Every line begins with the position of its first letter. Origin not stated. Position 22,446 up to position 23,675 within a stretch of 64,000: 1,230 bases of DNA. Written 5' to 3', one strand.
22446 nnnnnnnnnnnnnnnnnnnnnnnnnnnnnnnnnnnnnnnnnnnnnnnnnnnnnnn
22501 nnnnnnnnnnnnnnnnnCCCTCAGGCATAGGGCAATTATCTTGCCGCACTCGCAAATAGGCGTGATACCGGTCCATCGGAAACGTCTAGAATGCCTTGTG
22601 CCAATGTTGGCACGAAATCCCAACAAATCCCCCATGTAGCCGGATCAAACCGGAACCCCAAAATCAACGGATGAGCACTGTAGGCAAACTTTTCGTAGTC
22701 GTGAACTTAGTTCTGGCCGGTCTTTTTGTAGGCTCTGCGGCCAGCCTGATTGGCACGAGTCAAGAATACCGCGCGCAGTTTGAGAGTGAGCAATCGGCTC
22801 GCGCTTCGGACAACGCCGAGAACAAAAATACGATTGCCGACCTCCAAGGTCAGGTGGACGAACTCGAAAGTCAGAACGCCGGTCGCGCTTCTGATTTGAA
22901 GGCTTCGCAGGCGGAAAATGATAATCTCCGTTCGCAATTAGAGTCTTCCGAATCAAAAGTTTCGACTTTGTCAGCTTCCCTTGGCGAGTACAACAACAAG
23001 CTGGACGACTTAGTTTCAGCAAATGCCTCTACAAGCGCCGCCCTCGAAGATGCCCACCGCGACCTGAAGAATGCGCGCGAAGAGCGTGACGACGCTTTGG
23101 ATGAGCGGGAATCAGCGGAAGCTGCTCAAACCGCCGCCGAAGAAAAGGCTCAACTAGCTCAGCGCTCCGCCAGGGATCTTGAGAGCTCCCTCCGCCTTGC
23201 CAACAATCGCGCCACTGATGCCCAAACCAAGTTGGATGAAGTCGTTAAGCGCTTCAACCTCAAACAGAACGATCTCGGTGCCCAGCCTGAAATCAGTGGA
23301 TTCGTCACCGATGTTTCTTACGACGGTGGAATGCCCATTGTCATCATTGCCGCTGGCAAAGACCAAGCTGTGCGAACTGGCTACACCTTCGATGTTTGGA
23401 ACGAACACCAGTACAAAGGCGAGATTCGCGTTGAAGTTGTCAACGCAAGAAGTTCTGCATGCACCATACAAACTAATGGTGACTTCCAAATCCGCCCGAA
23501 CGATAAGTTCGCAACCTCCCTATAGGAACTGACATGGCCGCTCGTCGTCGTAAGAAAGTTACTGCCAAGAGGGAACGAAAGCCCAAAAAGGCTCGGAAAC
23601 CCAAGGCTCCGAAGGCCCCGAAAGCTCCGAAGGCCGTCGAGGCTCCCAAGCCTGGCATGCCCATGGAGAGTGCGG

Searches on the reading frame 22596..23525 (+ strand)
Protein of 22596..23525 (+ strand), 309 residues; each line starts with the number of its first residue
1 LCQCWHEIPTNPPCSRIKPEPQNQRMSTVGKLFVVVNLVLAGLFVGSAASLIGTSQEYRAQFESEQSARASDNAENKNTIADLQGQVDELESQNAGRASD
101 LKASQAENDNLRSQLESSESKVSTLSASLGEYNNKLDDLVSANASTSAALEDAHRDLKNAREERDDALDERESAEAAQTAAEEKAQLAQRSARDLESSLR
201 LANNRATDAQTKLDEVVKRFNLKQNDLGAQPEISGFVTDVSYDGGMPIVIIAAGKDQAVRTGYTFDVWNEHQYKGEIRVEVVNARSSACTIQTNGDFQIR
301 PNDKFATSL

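Call 52: search_protein_families(library=pfam, proteins=[window:22596-23525:+])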
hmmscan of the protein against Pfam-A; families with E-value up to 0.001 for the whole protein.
window:22596-23525:+ (309 aa): 3 families
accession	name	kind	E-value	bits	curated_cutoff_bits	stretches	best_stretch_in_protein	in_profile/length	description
PF10473.14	CENP-F_leu_zip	-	0.00036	21.1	34.5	1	62-138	36-112/140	Leucine-rich repeats of kinetochore protein Cenp-F/LEK1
PF06005.17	ZapB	-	0.00038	21.3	31.5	1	79-125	19-65/71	Cell division protein ZapB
PF13851.11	GAS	-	0.0008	19.3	32.3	0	75-228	23-180/200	Growth-arrest specific micro-tubule binding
